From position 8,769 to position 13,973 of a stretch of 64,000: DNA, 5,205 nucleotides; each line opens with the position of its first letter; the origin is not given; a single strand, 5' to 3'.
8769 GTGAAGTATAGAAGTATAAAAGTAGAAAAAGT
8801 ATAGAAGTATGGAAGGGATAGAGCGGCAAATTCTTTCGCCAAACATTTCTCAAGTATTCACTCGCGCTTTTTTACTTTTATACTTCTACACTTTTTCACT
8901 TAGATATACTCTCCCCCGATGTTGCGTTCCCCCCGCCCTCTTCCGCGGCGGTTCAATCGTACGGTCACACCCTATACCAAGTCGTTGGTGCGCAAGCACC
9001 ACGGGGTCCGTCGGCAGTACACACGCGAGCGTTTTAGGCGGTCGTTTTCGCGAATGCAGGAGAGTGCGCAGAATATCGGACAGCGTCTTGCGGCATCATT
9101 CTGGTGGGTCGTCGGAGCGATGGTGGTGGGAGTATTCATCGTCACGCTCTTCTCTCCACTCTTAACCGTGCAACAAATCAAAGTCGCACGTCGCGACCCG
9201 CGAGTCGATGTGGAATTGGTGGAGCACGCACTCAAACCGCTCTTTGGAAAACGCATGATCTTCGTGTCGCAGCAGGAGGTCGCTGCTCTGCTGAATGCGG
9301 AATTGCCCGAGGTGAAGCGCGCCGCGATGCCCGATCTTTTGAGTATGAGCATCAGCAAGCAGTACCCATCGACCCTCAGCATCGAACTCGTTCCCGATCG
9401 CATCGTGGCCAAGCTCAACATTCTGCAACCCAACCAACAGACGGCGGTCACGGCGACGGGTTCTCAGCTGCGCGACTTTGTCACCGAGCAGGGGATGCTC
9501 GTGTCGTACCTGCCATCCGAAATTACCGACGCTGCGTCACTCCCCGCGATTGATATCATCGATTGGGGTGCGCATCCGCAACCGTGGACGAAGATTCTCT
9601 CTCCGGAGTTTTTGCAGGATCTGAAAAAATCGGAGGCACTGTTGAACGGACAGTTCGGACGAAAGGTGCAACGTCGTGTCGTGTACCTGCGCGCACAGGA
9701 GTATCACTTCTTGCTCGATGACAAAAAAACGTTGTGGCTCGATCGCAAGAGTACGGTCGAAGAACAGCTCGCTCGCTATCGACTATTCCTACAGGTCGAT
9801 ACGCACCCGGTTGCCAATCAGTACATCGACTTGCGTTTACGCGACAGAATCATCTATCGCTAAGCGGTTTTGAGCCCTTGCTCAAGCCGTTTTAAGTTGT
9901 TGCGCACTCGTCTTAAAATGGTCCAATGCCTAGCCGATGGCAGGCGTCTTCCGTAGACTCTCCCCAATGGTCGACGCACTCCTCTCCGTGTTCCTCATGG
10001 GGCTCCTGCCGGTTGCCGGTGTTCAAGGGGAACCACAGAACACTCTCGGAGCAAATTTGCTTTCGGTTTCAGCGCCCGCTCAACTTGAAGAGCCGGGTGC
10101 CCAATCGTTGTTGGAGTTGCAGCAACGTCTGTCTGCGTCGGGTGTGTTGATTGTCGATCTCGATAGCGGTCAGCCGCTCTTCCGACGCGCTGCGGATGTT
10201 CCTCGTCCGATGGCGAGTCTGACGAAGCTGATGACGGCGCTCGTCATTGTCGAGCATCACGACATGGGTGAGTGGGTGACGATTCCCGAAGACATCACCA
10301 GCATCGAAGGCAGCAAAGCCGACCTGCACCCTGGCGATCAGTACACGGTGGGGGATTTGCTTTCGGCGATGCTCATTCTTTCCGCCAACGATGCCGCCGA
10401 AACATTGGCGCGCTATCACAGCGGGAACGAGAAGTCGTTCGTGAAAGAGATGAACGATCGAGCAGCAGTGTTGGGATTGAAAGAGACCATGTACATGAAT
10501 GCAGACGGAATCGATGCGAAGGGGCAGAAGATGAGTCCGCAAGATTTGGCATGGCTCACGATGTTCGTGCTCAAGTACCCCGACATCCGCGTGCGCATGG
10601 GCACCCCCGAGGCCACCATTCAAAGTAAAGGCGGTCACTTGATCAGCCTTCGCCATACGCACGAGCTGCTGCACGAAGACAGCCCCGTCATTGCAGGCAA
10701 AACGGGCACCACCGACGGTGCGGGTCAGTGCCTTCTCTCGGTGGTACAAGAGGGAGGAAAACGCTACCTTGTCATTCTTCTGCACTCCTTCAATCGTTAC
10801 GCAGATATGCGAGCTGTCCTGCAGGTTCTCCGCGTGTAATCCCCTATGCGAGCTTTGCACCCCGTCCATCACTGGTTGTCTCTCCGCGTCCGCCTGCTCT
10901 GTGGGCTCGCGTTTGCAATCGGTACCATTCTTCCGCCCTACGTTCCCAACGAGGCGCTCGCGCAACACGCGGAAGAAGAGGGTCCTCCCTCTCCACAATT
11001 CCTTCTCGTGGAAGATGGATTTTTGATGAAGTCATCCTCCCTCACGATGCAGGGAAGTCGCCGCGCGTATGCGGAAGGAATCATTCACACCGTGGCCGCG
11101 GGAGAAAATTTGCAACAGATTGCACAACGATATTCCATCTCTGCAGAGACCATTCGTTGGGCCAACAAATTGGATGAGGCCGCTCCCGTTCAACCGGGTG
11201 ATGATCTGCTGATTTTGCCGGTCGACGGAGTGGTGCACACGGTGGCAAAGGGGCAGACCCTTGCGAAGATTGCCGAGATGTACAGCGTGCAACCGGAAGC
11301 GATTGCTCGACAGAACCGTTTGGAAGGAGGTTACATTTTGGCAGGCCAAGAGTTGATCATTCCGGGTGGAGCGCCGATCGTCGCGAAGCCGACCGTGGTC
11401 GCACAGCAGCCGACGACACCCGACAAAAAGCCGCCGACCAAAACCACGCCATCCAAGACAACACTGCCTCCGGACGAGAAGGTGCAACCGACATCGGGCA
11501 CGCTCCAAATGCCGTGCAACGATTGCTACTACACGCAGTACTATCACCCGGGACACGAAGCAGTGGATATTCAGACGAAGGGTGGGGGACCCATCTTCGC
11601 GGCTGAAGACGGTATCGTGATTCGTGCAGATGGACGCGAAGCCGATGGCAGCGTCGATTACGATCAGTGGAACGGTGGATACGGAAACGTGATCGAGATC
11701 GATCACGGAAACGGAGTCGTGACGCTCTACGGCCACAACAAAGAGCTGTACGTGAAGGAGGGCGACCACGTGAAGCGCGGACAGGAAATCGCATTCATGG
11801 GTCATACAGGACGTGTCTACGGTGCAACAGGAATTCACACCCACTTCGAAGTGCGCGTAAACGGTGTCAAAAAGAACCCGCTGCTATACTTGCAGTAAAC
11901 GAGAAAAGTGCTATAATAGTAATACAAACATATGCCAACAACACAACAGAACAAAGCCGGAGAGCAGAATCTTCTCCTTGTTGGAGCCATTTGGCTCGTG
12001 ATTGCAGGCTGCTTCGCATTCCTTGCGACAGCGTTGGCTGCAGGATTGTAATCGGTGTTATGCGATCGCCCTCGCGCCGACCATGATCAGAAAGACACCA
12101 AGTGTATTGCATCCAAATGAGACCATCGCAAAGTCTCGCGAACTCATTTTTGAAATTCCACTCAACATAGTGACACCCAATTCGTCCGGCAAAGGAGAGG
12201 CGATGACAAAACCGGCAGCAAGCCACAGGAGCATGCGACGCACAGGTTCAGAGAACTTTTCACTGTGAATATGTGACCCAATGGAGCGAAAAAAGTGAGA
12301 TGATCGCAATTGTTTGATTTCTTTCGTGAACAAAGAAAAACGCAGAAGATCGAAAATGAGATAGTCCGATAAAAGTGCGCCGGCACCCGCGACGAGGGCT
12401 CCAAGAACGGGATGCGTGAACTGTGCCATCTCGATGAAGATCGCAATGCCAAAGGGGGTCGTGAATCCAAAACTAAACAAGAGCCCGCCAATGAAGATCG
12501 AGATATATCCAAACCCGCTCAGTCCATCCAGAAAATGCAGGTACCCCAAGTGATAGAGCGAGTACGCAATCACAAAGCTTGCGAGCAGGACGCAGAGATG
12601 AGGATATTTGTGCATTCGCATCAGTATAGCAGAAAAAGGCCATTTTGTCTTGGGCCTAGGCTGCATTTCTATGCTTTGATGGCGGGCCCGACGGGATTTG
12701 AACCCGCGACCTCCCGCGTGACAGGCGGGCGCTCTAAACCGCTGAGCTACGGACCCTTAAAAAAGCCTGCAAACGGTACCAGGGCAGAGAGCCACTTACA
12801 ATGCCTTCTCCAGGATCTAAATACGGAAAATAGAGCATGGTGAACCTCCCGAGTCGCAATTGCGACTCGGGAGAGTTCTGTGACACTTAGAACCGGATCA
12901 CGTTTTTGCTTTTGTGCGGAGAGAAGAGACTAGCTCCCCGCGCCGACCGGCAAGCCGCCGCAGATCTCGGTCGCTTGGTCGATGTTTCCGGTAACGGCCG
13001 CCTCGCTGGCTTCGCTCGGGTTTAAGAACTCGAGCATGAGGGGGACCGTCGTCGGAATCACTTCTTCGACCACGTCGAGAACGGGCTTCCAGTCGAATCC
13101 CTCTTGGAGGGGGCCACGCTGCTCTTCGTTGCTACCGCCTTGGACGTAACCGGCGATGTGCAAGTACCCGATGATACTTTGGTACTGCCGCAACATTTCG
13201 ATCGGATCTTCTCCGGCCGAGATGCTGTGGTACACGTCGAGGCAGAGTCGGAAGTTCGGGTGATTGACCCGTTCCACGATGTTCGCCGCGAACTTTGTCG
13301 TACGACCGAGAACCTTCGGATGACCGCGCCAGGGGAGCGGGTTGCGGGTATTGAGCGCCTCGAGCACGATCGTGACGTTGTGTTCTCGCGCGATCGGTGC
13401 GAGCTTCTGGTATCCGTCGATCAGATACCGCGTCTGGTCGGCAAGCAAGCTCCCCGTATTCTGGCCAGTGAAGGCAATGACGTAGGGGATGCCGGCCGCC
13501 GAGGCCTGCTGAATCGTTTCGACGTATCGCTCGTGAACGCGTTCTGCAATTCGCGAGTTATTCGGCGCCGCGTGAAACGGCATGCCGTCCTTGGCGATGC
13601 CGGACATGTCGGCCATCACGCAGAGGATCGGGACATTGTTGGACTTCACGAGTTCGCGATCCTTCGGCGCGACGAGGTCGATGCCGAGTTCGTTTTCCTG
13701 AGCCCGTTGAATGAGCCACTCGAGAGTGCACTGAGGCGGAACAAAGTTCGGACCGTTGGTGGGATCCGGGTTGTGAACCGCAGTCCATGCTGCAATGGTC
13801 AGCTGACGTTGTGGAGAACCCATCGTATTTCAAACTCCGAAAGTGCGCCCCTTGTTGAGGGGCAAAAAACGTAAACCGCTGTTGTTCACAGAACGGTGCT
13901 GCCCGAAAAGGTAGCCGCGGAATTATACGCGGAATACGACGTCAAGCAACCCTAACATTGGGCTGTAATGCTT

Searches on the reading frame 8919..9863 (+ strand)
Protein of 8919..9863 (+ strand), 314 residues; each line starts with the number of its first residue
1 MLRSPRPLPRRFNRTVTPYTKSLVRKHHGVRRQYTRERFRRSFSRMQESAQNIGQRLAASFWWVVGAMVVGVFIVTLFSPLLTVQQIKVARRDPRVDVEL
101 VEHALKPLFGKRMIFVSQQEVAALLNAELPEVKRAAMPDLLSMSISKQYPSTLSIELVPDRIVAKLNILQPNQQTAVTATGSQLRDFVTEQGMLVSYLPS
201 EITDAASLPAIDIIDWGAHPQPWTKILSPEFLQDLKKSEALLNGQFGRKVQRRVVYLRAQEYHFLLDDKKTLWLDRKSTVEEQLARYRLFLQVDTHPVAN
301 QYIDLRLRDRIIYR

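Call 7: search_protein_families(library=pfam, proteins=[window:8919-9863:+], max_evalue=0.01)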
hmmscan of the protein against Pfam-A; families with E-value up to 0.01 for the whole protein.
window:8919-9863:+ (314 aa): 1 family
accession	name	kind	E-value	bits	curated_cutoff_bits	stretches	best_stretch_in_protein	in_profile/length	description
PF08478.15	POTRA_1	-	0.00083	20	23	0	84-158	3-67/69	POTRA domain, FtsQ-type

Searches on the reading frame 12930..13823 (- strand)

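Call 67: search_protein_families(library=pfam, proteins=[window:12930-13823:-], max_evalue=0.00001)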
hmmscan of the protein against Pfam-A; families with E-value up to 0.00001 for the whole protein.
window:12930-13823:- (297 aa): 1 family
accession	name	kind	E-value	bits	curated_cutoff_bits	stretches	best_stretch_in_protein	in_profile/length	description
PF01261.30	AP_endonuc_2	-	5.4e-26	92.2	31.1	1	56-270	34-233/249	Xylose isomerase-like TIM barrel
